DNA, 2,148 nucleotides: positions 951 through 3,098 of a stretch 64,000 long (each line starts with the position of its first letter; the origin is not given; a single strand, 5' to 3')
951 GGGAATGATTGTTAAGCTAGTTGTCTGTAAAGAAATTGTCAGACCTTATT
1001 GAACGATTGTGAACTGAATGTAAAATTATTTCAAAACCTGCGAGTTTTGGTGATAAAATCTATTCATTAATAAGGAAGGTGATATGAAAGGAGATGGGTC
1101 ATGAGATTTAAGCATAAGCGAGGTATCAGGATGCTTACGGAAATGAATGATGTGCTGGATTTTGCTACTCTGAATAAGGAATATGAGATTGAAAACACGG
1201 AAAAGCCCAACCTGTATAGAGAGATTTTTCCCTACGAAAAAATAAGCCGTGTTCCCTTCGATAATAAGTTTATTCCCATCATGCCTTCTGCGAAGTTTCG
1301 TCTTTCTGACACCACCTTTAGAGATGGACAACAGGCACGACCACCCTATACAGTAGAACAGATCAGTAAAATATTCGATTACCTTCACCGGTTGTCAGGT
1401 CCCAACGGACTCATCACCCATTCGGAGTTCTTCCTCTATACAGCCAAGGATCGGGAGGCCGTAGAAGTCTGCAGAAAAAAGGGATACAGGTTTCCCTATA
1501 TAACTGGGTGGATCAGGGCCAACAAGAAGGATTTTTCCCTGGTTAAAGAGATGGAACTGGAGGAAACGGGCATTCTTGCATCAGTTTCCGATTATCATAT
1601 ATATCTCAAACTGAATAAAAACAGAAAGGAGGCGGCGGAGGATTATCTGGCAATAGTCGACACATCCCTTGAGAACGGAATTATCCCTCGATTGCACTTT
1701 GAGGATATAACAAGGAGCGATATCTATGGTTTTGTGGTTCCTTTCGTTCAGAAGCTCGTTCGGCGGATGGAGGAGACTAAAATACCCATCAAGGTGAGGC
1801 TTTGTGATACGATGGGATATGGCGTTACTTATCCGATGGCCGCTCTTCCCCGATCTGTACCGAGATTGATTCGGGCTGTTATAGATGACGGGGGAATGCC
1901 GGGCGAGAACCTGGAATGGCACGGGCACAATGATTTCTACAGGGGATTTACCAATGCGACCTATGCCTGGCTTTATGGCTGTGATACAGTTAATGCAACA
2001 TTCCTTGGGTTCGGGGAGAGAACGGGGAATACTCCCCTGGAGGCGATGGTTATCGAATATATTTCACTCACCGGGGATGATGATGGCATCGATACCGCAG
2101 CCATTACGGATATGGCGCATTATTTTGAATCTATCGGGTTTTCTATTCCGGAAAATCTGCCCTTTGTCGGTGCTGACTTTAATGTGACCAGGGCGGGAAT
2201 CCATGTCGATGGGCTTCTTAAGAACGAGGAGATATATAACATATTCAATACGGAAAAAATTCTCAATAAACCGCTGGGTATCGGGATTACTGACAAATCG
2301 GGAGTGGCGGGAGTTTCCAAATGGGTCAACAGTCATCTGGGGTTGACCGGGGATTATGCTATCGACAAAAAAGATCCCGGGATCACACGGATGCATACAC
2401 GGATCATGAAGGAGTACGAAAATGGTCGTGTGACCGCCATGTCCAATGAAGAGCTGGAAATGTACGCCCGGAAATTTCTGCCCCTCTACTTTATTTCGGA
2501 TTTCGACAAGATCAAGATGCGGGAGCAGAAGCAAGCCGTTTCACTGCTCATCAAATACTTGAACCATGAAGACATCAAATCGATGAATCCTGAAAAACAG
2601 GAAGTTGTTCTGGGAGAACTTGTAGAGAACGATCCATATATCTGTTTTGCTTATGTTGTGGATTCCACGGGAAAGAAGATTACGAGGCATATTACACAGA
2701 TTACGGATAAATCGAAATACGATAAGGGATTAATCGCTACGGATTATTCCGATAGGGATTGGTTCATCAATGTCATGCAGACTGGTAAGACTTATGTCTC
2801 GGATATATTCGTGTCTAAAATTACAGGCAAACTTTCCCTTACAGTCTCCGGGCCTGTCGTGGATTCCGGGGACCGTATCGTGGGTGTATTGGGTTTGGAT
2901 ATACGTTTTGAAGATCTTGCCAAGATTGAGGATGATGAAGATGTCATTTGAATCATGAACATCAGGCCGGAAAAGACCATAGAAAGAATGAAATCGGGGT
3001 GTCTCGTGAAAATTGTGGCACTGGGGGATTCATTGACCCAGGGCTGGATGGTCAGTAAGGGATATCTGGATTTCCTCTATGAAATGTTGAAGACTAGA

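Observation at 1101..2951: Cytoplasmic DRE-TIM (HMGL-like) synthase fused to a Cache-type ligand-binding domain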

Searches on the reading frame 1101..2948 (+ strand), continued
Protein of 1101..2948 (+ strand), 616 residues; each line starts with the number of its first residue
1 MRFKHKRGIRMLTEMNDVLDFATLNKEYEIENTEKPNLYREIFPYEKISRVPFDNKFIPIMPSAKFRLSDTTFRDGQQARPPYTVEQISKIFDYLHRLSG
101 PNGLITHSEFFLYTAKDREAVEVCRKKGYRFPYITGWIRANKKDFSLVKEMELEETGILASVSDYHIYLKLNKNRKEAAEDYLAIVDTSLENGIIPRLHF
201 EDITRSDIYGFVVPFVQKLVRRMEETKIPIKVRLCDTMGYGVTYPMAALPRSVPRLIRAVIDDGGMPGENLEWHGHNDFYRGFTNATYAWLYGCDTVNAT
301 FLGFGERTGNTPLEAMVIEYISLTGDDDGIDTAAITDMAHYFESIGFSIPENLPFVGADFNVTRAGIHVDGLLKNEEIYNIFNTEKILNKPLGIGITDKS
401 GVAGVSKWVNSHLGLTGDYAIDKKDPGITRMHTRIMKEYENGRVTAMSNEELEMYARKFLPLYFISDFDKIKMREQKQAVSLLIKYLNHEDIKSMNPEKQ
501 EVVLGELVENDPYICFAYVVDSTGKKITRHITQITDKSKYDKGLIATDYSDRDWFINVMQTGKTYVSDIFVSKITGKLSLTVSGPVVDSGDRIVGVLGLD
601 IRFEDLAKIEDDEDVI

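Call 46: search_protein_families(library=ncbifam, proteins=[L049:9852-11030:+, L022:8922-10175:+], max_evalue=1e-10)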
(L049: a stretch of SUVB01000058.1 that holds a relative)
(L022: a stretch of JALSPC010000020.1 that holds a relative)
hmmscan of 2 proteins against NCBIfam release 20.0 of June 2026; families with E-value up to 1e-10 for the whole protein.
L049:9852-11030:+ (393 aa): 16 families
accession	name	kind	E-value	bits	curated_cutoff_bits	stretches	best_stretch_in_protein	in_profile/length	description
TIGR00183.1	prok_nadp_idh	equivalog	8.2e-150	499.2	567.3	1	8-390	18-412/417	isocitrate dehydrogenase (NADP(+))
NF005425.0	PRK07006.1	equivalog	1.7e-147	491.5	490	1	11-390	21-412/416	NADP-dependent isocitrate dehydrogenase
NF005036.0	PRK06451.1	equivalog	7.5e-119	397.1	484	1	9-388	16-402/412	NADP-dependent isocitrate dehydrogenase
NF005610.0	PRK07362.1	equivalog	1.4e-118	396.6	585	2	8-247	20-271/474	NADP-dependent isocitrate dehydrogenase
NF006673.0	PRK09222.1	equivalog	4.6e-72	243.5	509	2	182-390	142-337/482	NADP-dependent isocitrate dehydrogenase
NF006529.0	PRK08997.1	equivalog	1.8e-71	240.8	510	1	15-374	2-321/335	isocitrate dehydrogenase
TIGR02088.1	LEU3_arch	subfamily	1.5e-69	234.7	409.8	2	174-378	128-317/324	isopropylmalate/isohomocitrate dehydrogenases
TIGR00175.1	mito_nad_idh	equivalog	1.9e-60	204.8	432.4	2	183-380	140-326/334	isocitrate dehydrogenase (NAD(+))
TIGR02924.1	ICDH_alpha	equivalog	3.4e-58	197.9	561.35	1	21-390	5-333/473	isocitrate dehydrogenase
NF040626.1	AksF2_Meth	equivalog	1e-56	192.6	540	1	18-374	3-316/333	homoisocitrate dehydrogenase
NF002898.0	PRK03437.1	equivalog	1.5e-50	172.5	393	1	18-380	6-341/347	3-isopropylmalate dehydrogenase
NF040619.1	AksF_Meth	equivalog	3.9e-50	170.9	500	1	17-379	2-338/343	homoisocitrate dehydrogenase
TIGR02089.1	TTC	equivalog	7.5e-39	133.6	470.4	1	18-380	5-344/352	tartrate dehydrogenase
NF040855.1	iso_homocit_dh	equivalog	2.1e-37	129.2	680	2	174-381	123-312/345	isocitrate--homoisocitrate dehydrogenase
TIGR00169.1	leuB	equivalog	2.7e-37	128.6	353.2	1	19-376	2-337/349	3-isopropylmalate dehydrogenase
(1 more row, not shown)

L022:8922-10175:+ (418 aa): 19 families
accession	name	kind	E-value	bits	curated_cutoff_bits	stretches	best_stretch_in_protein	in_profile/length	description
NF001614.1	PRK00402.1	subfamily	2.5e-163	543.6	385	1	3-416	1-415/415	aconitase/3-isopropylmalate dehydratase large subunit family protein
TIGR01343.1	hacA_fam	subfamily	8.2e-163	541.8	385.7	1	4-416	1-412/412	homoaconitate hydratase family protein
TIGR02086.1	IPMI_arch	subfamily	9.4e-159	528.5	410.15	1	3-417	1-411/411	3-isopropylmalate dehydratase/homoaconitate hydratase family large subunit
TIGR02083.1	LEU2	equivalog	1.5e-135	452.4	610.65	1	4-417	2-418/419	3-isopropylmalate dehydratase large subunit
NF040615.1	HacA_Meth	equivalog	3.1e-128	428.1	550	1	4-414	2-417/419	homoaconitase large subunit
NF005558.0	PRK07229.1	equivalog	6.1e-116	388.5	612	1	1-417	1-414/647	aconitate hydratase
TIGR01342.1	acon_putative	hypoth_equivalog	2.5e-99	333.3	719.15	1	4-417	1-411/655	putative aconitate hydratase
NF009116.0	PRK12466.1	subfamily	6.1e-90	302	531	2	2-283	4-305/472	3-isopropylmalate dehydratase large subunit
NF004016.0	PRK05478.1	subfamily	4.9e-79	266.1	510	2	1-282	2-302/468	3-isopropylmalate dehydratase large subunit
TIGR00170.1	leuC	equivalog_domain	1.4e-68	231.6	560.25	2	1-283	1-302/466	3-isopropylmalate dehydratase large subunit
TIGR00139.1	h_aconitase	equivalog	3.8e-66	223.9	529.9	2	3-234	2-240/709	homoaconitase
NF006690.0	PRK09238.1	equivalog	2.4e-54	184.6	782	2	244-418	647-817/852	bifunctional aconitate hydratase 2/2-methylisocitrate dehydratase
TIGR01340.1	aconitase_mito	equivalog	3.3e-50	171.2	825.35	1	25-412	53-472/745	aconitate hydratase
TIGR00117.1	acnB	equivalog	5.1e-40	137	1287.2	2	246-418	648-815/844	bifunctional aconitate hydratase 2/2-methylisocitrate dehydratase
NF008503.0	PRK11413.1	equivalog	5.5e-37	127.1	641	1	76-282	106-312/753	hydratase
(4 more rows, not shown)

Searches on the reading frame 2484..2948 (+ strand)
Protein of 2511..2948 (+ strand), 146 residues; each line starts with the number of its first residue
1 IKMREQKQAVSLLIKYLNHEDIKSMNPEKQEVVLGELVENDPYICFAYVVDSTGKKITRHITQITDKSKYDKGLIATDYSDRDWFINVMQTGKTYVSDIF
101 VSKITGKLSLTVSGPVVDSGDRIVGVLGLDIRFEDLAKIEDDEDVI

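Call 25: search_solved_structures(query=window:2511-2948:+, max_evalue=10, show_alignments=4)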
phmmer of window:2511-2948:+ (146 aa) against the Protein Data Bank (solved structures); distinct sequences matched with E-value up to 10: 23.
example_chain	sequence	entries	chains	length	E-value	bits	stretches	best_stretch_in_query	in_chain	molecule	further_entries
4jgo_A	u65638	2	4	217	1.3e-05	28.6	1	33-134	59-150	Sporulation kinase D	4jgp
4jgq_A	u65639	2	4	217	8.3e-05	26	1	33-134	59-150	Sporulation kinase D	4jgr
4xmq_A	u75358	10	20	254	0.00076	22.8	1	77-138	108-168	Putative methyl-accepting chemotaxis signal transduction protein | Methyl-accepting chemotaxis protein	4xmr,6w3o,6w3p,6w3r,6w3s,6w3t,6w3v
8bmv_A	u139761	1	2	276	0.028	17.7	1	71-141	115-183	Methyl-accepting chemotaxis protein McpH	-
3c8c_A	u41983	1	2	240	0.15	15.4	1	78-141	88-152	Methyl-accepting chemotaxis protein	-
5ave_A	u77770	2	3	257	0.16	15.3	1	78-141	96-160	Methyl-accepting chemotaxis (MCP) signaling domain protein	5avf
6iov_A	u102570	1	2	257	0.16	15.3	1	78-141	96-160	Methyl-accepting chemotaxis (MCP) signaling domain protein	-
5ltx_A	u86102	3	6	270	0.25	14.7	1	78-140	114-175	Chemotaxis protein | Methyl-accepting chemotaxis protein PctA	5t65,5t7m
9koo_A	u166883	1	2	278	0.26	14.6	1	78-140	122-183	Methyl-accepting chemotaxis protein PctA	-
6iop_A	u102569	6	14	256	0.28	14.5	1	78-140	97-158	Methyl-accepting chemotaxis protein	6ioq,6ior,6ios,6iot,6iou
6pzj_A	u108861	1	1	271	0.28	14.5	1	80-137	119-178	Methyl-accepting chemotaxis protein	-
5lt9_A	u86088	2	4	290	0.34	14.3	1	78-141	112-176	Methyl-accepting chemotaxis protein PctB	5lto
5ltv_A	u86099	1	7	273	0.45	13.9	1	77-139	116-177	Chemotactic transducer PctC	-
2pmz_E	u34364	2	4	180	0.52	13.7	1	23-92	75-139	DNA-directed RNA polymerase subunit E | DNA-directed RNA polymerase, subunit E' (RpoE1)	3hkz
2waq_E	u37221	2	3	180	0.52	13.7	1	23-92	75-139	DNA-DIRECTED RNA POLYMERASE RPO7 SUBUNIT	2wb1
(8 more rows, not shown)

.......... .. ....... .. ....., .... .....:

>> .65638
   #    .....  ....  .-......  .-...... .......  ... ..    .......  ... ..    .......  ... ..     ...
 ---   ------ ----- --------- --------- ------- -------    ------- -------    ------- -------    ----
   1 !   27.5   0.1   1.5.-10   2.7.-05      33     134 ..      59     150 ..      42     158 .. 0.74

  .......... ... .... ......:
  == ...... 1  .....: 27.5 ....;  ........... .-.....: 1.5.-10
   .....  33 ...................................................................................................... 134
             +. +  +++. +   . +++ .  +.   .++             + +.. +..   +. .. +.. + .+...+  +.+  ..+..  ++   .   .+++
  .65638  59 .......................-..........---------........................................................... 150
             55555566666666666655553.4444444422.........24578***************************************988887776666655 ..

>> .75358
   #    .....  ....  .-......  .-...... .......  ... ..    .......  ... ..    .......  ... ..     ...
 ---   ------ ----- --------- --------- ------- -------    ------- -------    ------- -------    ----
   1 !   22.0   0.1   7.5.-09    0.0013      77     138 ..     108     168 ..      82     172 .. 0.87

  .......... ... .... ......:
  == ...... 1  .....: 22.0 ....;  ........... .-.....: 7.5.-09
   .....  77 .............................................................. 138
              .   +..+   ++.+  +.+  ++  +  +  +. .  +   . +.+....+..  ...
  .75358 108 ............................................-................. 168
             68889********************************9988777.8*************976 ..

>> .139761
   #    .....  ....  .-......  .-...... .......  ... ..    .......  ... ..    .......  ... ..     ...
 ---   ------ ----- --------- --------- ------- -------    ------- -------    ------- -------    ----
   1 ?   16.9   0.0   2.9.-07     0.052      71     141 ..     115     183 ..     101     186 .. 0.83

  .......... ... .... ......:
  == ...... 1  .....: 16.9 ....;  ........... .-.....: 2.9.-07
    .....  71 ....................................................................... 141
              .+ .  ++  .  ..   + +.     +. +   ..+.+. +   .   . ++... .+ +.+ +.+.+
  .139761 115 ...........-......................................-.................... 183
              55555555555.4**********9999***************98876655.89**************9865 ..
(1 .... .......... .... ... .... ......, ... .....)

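Call 43: predict_structure(alignment_id=A2)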
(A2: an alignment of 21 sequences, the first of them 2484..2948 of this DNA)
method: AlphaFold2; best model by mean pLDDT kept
length: 155 residues; sequences in the alignment: 21
mean_pLDDT: 83.2   pTM: 0.80
mean pLDDT of the five models: 83.2, 82.7, 82.2, 81.9, 80.6
residues with pLDDT >= 90: 71; 70-90: 58; 50-70: 21; < 50: 5
segments of 3 or more residues with pLDDT < 50: 151-155
pLDDT, mean of each block of 10 residues (from residue 1): 71 86 90 93 87 89 89 61 79 95 92 82 94 95 68 37
secondary structure, 60 per line:
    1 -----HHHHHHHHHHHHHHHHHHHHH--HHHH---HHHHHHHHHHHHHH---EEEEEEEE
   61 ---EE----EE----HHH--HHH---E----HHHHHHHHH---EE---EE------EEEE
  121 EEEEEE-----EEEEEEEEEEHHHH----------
elements in order: H6-26 H29-32 H36-49 E53-60 H92-100 E117-126 E132-141 H142-145

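Call 47: fold_search(model_id=the predicted structure, library=pdb)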
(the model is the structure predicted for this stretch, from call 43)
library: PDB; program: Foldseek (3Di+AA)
matches with E <= 10: 1060; with E <= 0.001: 132
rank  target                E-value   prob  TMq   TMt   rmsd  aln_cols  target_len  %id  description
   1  4jgo_A                3.4e-09  1.00  0.59  0.45  10.0       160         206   21  The crystal structure of sporulation kinase d sensor domain from Bacillus subtilis subsp. (released 2013-05-15)
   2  4jgp_B                7.2e-09  1.00  0.58  0.45   9.6       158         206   21  The crystal structure of sporulation kinase D sensor domain from Bacillus subtilis subsp in complex with pyruvate at 2 (released 2013-05-15)
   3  4jgr_A                7.7e-09  1.00  0.61  0.48   4.1       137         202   20  The crystal structure of sporulation kinase D mutant sensor domain, R131A, from Bacillus subtilis subsp at 2.4A resolu (released 2013-05-15)
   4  4jgq_A                9.9e-09  1.00  0.58  0.45   9.0       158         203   23  The crystal structure of sporulation kinase D mutant sensor domain, r131a, from Bacillus subtilis subsp in co-crystall (released 2013-05-15)
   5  4jgq_B                1.1e-08  1.00  0.63  0.50   4.3       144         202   19  The crystal structure of sporulation kinase D mutant sensor domain, r131a, from Bacillus subtilis subsp in co-crystall (released 2013-05-15)
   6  4jgr_B                1.2e-08  1.00  0.59  0.45  10.1       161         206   20  The crystal structure of sporulation kinase D mutant sensor domain, R131A, from Bacillus subtilis subsp at 2.4A resolu (released 2013-05-15)
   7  4jgo_B                1.7e-08  1.00  0.58  0.44   9.5       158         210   21  The crystal structure of sporulation kinase d sensor domain from Bacillus subtilis subsp. (released 2013-05-15)
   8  5ere                  1.5e-06  1.00  0.56  0.20   6.1       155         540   14  Extracellular ligand binding receptor from Desulfohalobium retbaense DSM5692 (released 2016-08-10)
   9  6w3r_A                2.3e-06  1.00  0.59  0.40   4.1       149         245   19  Crystal structure of ligand-binding domain of Campylobacter jejuni chemoreceptor Tlp3 in complex with 3-methylisoleuci (released 2020-05-20)
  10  4xmr_B                3.0e-06  1.00  0.60  0.40   4.0       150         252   18  Crystal structure of the sensory domain of the Campylobacter jejuni chemoreceptor Tlp3 (CcmL) with isoleucine bound. (released 2015-11-04)
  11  6w3o_A                3.0e-06  1.00  0.58  0.39   4.7       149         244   18  Crystal structure of ligand-binding domain of Campylobacter jejuni chemoreceptor Tlp3 in complex with 4-methylisoleuci (released 2020-05-20)
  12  6w3r_B                4.4e-06  1.00  0.55  0.37   5.7       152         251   17  Crystal structure of ligand-binding domain of Campylobacter jejuni chemoreceptor Tlp3 in complex with 3-methylisoleuci (released 2020-05-20)
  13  6w3p_A                4.7e-06  1.00  0.58  0.39   4.6       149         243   18  Crystal structure of ligand-binding domain of Campylobacter jejuni chemoreceptor Tlp3 in complex with beta-methylnorle (released 2020-05-20)
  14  6w3x_A                6.4e-06  1.00  0.57  0.39   4.7       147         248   18  Crystal structure of ligand-binding domain of Campylobacter jejuni chemoreceptor Tlp3 in complex with L-valine (released 2020-05-20)
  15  4xmr_A                7.8e-06  1.00  0.58  0.39   4.6       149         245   18  Crystal structure of the sensory domain of the Campylobacter jejuni chemoreceptor Tlp3 (CcmL) with isoleucine bound. (released 2015-11-04)
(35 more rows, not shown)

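Call 50: search_solved_structures(query=A2, max_evalue=1, show_alignments=5)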
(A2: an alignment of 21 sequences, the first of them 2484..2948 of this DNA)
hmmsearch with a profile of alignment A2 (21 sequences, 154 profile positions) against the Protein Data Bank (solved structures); distinct sequences matched with E-value up to 1: 23.
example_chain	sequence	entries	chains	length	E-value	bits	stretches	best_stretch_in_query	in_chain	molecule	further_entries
4jgo_A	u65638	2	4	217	1.5e-08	38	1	34-142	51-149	Sporulation kinase D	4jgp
4xmq_A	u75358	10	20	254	3.1e-08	37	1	77-148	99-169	Putative methyl-accepting chemotaxis signal transduction protein | Methyl-accepting chemotaxis protein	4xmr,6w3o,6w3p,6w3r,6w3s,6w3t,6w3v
4jgq_A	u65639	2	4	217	2.4e-07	34.1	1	34-142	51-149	Sporulation kinase D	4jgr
2bas_A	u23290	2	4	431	0.00024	24.4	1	31-128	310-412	YkuI protein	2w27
5ltx_A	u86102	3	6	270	0.00057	23.2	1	90-148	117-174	Chemotaxis protein | Methyl-accepting chemotaxis protein PctA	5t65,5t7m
9koo_A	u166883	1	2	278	0.00061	23.1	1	90-148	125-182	Methyl-accepting chemotaxis protein PctA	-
7w0w_A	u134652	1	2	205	0.00093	22.5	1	80-150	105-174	Methyl-accepting chemotaxis protein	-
6iop_A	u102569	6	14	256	0.0012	22.1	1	87-148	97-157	Methyl-accepting chemotaxis protein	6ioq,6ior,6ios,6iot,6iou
9hvj_A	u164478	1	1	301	0.0031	20.8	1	88-146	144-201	Cache domain protein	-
5ave_A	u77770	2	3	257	0.012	18.9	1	91-148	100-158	Methyl-accepting chemotaxis (MCP) signaling domain protein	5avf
6fu4_A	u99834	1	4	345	0.017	18.4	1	92-152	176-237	Probable chemotaxis transducer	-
3c8c_A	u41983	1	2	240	0.017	18.4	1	91-148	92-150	Methyl-accepting chemotaxis protein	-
9kp3_A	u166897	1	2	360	0.018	18.3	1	92-152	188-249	Chemotaxis transducer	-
6iov_A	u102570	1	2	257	0.021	18.1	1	91-148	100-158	Methyl-accepting chemotaxis (MCP) signaling domain protein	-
4wy9_A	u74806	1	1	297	0.026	17.8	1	118-146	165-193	Putative MCP-type signal transduction protein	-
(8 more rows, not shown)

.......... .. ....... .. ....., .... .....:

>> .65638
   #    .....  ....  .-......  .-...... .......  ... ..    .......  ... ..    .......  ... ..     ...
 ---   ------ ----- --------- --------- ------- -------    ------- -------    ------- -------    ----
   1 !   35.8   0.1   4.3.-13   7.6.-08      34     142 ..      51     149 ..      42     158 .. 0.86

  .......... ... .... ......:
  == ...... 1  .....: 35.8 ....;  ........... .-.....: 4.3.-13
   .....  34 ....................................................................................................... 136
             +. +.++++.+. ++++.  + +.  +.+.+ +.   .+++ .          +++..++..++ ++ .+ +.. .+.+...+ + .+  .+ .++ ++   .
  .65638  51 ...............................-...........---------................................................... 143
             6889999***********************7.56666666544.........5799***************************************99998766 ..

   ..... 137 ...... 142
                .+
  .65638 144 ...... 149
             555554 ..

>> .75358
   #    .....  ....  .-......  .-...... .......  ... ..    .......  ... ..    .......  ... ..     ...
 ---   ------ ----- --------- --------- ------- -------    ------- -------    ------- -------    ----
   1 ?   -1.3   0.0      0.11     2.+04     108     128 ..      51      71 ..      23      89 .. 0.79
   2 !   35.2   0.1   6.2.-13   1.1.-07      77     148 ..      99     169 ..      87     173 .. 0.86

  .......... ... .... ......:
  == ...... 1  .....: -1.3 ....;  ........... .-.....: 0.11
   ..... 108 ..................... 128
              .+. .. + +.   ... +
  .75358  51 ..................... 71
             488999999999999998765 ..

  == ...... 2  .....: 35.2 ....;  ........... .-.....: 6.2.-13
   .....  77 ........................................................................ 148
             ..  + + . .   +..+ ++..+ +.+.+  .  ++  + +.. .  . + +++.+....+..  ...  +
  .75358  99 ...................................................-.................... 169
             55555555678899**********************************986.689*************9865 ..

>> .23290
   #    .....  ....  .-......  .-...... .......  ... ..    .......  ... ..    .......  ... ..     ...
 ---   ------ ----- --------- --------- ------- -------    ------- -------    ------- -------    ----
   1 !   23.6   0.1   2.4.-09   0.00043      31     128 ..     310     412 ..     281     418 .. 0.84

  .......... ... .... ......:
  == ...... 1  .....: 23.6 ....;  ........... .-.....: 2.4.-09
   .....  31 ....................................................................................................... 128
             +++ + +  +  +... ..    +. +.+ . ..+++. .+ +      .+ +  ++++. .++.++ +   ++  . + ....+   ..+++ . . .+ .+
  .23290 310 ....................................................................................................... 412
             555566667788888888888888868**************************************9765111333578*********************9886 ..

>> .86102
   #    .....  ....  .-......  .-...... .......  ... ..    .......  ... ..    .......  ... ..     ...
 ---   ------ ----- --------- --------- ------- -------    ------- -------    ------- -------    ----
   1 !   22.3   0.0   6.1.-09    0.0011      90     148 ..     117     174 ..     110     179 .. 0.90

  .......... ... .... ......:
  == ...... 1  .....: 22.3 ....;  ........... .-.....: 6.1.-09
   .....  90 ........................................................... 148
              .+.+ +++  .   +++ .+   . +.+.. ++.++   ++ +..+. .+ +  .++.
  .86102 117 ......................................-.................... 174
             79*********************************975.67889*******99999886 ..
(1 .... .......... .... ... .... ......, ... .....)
